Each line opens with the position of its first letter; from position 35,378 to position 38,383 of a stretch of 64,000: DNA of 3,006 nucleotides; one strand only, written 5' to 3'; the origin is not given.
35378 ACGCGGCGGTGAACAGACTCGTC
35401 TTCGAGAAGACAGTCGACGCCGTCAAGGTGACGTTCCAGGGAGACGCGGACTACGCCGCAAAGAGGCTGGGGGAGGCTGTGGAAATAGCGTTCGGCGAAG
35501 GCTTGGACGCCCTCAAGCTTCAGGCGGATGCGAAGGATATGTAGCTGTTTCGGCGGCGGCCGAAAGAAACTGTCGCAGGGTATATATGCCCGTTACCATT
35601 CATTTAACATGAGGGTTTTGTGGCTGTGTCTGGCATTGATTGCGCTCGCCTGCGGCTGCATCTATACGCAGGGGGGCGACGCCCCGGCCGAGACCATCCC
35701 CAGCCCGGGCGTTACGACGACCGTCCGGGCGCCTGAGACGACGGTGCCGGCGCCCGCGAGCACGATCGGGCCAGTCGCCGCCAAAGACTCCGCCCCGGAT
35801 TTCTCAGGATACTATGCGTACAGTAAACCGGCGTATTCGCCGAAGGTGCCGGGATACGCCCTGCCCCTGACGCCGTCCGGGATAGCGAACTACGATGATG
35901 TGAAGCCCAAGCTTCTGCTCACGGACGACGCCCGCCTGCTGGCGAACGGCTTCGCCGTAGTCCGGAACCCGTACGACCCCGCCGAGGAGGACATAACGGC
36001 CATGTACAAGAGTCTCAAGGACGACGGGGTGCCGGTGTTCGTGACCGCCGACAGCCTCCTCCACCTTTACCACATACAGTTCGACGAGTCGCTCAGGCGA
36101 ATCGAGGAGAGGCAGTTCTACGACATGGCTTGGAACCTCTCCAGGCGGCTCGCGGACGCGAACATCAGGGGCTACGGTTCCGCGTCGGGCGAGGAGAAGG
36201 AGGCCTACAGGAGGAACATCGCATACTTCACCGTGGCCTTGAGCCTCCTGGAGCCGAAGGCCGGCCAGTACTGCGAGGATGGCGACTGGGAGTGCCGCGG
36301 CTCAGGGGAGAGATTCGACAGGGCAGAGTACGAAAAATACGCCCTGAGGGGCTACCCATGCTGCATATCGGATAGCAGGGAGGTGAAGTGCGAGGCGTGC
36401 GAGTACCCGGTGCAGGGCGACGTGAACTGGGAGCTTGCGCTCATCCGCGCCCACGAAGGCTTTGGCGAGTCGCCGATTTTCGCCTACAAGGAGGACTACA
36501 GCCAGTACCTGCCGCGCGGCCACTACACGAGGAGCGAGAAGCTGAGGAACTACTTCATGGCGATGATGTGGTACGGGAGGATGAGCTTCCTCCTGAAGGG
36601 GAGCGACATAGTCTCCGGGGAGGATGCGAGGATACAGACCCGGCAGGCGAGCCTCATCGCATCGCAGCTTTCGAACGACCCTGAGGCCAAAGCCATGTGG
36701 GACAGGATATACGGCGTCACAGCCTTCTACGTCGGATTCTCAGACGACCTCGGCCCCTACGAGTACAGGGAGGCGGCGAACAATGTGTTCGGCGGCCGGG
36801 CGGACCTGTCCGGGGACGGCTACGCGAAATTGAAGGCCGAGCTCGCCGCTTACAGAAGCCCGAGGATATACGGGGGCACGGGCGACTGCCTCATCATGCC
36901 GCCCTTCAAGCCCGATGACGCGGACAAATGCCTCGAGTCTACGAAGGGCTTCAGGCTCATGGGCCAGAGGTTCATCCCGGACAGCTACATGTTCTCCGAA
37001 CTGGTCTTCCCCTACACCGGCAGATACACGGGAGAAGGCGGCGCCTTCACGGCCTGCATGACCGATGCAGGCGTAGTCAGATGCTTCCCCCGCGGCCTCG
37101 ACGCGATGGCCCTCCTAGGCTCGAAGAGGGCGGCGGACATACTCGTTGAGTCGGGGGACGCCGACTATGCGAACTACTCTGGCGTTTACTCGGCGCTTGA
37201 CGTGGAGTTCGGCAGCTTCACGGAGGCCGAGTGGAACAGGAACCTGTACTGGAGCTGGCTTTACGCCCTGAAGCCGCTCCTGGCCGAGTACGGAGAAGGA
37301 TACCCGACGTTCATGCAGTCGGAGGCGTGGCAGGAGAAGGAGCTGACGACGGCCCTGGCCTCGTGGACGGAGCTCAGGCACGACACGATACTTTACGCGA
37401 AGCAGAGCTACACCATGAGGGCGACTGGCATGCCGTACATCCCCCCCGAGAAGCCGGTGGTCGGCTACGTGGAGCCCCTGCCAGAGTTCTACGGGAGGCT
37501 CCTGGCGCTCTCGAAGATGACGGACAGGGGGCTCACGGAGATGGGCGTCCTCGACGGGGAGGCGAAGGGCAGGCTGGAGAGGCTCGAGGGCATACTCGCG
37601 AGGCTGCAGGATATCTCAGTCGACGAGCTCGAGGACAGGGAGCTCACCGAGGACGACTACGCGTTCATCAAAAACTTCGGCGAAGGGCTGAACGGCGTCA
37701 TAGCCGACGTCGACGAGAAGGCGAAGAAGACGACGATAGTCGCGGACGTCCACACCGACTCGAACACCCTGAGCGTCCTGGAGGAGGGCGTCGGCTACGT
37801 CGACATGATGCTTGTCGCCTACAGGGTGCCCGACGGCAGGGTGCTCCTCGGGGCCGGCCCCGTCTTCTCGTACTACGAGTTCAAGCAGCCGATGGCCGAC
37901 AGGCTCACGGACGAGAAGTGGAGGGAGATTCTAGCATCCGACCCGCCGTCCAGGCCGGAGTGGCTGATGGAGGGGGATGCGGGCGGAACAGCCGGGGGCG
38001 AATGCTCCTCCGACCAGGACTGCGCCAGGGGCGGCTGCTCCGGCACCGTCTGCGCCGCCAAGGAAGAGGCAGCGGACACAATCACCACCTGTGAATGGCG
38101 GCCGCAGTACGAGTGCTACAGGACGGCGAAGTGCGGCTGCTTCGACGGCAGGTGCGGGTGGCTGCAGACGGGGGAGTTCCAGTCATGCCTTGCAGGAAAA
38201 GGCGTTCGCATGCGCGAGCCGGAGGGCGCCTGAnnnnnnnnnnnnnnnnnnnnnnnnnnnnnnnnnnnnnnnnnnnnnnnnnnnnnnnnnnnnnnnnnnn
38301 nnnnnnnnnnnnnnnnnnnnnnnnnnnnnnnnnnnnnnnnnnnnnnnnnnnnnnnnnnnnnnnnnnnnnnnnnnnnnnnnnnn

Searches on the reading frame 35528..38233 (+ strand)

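Call 54: search_protein_families(library=pfam, proteins=[window:35528-38233:+])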
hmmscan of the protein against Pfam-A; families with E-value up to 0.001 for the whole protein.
window:35528-38233:+ (901 aa): 1 family
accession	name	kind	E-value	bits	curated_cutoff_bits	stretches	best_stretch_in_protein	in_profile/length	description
PF11369.13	DUF3160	-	2e-209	697.7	25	1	135-812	6-631/632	Protein of unknown function (DUF3160)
